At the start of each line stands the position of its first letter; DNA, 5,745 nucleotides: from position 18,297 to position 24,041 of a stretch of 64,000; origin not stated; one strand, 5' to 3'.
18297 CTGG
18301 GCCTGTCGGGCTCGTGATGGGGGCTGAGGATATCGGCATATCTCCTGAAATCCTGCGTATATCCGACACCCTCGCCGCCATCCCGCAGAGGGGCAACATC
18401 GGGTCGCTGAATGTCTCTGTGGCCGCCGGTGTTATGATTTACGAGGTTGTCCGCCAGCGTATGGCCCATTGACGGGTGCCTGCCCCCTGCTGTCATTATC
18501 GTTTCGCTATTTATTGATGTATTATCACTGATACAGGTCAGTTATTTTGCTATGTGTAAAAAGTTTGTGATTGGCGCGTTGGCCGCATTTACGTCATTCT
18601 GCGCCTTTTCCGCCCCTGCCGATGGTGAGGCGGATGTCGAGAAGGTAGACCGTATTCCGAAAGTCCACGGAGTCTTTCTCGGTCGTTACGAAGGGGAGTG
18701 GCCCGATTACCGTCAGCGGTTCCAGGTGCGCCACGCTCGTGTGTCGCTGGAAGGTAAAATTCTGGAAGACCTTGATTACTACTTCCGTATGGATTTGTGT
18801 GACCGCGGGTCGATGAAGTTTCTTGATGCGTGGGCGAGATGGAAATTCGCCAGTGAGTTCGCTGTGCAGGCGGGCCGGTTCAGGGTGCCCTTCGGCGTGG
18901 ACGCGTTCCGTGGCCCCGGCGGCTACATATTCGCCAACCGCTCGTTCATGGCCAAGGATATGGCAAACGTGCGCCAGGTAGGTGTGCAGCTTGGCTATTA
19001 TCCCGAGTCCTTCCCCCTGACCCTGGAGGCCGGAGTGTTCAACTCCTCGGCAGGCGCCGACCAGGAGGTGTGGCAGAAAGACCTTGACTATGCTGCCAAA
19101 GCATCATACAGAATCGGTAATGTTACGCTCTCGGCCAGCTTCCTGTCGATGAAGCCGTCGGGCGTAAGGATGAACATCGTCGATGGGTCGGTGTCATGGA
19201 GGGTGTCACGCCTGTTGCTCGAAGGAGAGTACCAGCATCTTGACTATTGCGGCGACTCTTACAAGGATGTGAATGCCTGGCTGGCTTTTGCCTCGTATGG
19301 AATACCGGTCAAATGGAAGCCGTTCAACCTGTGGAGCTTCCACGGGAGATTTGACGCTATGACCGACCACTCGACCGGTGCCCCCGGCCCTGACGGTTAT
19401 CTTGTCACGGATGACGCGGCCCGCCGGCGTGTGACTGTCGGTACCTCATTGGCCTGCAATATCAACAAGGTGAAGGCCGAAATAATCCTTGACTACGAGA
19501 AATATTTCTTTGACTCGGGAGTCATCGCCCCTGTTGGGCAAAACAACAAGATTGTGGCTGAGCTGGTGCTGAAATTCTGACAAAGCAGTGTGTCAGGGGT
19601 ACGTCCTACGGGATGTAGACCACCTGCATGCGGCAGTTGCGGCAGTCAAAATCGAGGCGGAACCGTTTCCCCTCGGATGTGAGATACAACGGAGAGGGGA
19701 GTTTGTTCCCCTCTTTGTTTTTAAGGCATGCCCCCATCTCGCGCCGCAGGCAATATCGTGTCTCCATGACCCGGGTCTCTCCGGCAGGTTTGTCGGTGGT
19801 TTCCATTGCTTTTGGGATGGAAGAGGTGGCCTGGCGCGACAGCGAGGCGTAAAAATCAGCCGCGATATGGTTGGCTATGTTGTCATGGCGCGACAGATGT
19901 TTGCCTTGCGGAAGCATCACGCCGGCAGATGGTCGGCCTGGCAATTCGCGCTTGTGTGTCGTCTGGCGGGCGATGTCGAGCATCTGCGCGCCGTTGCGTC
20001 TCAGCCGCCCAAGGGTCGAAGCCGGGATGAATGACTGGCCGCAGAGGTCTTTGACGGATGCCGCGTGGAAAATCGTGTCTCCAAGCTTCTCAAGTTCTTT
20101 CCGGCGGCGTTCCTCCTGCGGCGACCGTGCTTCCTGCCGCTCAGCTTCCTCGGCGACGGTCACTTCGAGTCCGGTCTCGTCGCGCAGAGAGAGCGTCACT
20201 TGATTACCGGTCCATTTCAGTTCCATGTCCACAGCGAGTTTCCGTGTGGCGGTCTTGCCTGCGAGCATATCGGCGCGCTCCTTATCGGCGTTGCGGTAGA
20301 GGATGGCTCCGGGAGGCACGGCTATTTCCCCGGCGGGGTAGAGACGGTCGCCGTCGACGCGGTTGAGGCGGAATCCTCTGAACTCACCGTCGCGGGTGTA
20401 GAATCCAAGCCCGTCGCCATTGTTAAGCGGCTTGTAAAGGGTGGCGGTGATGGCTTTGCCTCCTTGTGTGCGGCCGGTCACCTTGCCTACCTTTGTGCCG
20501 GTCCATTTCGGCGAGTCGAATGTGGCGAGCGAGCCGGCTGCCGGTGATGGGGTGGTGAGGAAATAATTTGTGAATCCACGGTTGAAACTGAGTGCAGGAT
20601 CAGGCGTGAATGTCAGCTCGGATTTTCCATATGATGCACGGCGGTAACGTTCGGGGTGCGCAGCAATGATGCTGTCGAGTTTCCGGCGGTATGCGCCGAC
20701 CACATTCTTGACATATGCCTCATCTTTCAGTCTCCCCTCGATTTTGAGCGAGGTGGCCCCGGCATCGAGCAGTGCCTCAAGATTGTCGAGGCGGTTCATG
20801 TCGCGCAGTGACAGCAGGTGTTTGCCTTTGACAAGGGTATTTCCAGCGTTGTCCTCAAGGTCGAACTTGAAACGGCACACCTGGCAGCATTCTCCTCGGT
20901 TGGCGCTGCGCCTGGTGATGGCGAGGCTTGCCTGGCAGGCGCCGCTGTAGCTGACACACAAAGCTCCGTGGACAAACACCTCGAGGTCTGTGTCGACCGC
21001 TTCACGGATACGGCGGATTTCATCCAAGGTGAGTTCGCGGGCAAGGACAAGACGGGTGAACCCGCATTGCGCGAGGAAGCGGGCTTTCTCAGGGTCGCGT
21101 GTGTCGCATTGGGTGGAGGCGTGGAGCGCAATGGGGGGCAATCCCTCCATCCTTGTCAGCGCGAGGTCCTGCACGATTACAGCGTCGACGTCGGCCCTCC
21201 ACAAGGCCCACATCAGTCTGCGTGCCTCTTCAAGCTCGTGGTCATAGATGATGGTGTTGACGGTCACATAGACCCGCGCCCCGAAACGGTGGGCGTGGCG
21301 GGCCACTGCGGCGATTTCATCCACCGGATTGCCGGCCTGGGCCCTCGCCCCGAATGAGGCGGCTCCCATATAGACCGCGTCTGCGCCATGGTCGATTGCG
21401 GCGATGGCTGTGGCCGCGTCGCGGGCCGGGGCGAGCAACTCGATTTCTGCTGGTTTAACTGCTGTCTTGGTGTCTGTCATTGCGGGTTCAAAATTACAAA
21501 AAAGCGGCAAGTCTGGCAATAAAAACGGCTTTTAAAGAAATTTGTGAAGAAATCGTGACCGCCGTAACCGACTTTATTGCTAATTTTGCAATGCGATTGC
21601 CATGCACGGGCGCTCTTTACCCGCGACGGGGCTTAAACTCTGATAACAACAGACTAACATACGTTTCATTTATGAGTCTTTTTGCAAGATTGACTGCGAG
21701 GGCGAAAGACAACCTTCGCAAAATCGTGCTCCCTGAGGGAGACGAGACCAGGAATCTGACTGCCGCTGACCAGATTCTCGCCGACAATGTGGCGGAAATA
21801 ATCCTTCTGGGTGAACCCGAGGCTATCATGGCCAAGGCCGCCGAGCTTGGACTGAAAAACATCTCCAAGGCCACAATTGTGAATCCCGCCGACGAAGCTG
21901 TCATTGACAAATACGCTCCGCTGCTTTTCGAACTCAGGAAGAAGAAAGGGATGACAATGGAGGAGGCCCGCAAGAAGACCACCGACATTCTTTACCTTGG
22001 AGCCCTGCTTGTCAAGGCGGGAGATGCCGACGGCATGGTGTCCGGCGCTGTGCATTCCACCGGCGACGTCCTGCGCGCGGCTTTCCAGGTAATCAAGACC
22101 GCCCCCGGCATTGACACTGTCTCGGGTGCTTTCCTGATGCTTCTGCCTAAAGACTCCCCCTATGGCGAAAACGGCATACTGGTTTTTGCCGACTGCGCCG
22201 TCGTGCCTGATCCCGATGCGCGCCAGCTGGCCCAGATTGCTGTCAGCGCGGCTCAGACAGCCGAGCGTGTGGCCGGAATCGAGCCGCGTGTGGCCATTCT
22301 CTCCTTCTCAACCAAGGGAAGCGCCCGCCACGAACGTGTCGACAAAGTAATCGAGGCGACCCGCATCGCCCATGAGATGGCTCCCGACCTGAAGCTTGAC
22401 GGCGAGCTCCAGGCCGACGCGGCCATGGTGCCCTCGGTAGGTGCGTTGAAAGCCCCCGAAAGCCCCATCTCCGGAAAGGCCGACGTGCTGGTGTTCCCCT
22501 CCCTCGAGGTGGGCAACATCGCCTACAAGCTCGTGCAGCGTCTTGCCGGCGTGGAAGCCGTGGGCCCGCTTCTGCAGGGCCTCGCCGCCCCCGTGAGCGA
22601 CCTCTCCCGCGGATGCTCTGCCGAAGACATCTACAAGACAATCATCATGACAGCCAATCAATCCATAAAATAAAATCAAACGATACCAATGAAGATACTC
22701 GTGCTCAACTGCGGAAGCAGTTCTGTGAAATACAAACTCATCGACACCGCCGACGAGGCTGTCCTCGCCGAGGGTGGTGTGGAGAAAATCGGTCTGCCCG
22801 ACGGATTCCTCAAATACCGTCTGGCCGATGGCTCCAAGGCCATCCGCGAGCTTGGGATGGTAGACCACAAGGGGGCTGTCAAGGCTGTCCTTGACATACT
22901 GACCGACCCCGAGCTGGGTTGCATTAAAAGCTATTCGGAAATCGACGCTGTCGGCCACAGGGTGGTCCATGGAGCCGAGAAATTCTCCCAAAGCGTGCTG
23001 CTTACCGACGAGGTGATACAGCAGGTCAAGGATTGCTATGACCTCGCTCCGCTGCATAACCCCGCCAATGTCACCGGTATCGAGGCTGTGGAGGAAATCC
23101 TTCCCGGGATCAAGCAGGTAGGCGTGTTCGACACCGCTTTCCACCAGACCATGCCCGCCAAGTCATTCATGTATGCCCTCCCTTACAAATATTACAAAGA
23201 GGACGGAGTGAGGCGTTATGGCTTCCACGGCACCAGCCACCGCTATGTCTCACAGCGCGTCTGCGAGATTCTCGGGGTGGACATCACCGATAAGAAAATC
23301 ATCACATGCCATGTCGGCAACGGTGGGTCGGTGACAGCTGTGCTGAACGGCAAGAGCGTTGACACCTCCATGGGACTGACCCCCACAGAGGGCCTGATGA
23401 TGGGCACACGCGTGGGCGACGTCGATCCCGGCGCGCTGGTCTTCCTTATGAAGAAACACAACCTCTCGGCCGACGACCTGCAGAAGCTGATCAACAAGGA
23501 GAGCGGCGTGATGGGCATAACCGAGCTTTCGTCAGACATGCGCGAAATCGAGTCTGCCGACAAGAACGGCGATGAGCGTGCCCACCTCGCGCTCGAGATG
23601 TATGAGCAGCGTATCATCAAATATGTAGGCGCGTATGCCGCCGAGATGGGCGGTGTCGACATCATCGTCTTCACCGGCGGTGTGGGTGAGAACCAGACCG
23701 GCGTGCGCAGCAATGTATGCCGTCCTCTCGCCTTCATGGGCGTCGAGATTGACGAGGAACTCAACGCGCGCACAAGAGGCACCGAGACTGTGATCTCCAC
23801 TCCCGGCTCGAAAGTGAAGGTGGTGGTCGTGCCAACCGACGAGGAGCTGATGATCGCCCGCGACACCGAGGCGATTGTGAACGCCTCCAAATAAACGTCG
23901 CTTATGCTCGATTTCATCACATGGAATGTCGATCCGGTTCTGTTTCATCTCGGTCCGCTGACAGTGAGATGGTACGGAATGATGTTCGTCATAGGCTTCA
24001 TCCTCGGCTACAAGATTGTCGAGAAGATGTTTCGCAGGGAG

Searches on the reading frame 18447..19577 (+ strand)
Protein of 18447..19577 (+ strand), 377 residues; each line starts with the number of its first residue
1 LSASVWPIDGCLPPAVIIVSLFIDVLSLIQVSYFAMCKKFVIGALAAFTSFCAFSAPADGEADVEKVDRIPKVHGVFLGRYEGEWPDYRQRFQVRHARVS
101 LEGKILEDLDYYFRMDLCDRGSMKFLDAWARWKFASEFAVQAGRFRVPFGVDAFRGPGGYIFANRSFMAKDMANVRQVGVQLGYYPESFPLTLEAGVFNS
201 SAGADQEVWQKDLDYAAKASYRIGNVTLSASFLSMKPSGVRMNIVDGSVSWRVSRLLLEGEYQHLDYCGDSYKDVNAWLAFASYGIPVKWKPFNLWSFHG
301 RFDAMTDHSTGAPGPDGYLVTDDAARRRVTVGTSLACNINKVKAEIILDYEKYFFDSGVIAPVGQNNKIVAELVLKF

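Call 60: search_protein_families(library=pfam, proteins=[window:18447-19577:+], max_evalue=0.001)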
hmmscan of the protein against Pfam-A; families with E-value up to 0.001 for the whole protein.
window:18447-19577:+ (377 aa): 2 families
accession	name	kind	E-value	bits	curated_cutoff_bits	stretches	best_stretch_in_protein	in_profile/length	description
PF07396.17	Porin_O_P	-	9.6e-16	58.4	20.9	1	89-253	24-201/370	Phosphate-selective porin O and P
PF13609.12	Porin_4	-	1.5e-05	25.4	27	1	168-284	176-290/310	Gram-negative porin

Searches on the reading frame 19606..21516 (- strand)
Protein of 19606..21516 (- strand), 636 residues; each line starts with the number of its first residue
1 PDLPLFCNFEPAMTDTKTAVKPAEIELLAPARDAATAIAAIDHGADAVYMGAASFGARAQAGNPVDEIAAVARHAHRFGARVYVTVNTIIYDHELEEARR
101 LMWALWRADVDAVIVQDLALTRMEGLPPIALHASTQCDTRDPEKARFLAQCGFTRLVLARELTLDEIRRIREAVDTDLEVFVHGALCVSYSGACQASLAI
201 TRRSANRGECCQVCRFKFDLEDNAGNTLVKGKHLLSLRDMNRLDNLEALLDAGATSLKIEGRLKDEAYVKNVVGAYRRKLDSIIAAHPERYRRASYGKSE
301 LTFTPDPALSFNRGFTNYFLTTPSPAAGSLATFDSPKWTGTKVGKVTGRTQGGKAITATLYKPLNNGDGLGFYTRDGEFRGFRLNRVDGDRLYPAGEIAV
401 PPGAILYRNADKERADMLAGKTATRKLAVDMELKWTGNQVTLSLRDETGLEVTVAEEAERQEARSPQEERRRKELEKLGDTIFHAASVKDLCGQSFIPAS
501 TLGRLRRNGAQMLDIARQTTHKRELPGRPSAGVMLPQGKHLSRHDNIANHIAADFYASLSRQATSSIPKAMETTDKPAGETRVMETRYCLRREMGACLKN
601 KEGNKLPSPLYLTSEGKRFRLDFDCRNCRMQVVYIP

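Call 60: search_protein_families(library=pfam, proteins=[window:19606-21516:-], max_evalue=0.001)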
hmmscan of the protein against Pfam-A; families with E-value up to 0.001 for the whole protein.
window:19606-21516:- (636 aa): 2 families
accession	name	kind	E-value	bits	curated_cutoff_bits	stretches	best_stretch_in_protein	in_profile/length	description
PF01136.24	Peptidase_U32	-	4.1e-69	232.9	22.4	1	95-321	1-228/233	Peptidase family U32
PF12392.13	DUF3656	-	2.8e-16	60.6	22.1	1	406-517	1-108/109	Collagenase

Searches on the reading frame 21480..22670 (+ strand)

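Call 60: search_protein_families(library=pfam, proteins=[window:21480-22670:+], max_evalue=0.001)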
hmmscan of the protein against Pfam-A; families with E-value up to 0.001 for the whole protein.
window:21480-22670:+ (397 aa): 1 family
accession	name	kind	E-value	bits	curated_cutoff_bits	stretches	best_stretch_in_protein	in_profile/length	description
PF01515.24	PTA_PTB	-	2.9e-119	398.6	24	1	67-392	2-319/319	Phosphate acetyl/butaryl transferase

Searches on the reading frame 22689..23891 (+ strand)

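Call 60: search_protein_families(library=pfam, proteins=[window:22689-23891:+], max_evalue=0.001)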
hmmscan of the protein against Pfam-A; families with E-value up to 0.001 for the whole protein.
window:22689-23891:+ (401 aa): 1 family
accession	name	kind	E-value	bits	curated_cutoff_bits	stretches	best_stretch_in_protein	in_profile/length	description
PF00871.23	Acetate_kinase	-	8e-162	538.8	22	1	2-391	1-392/392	Acetokinase family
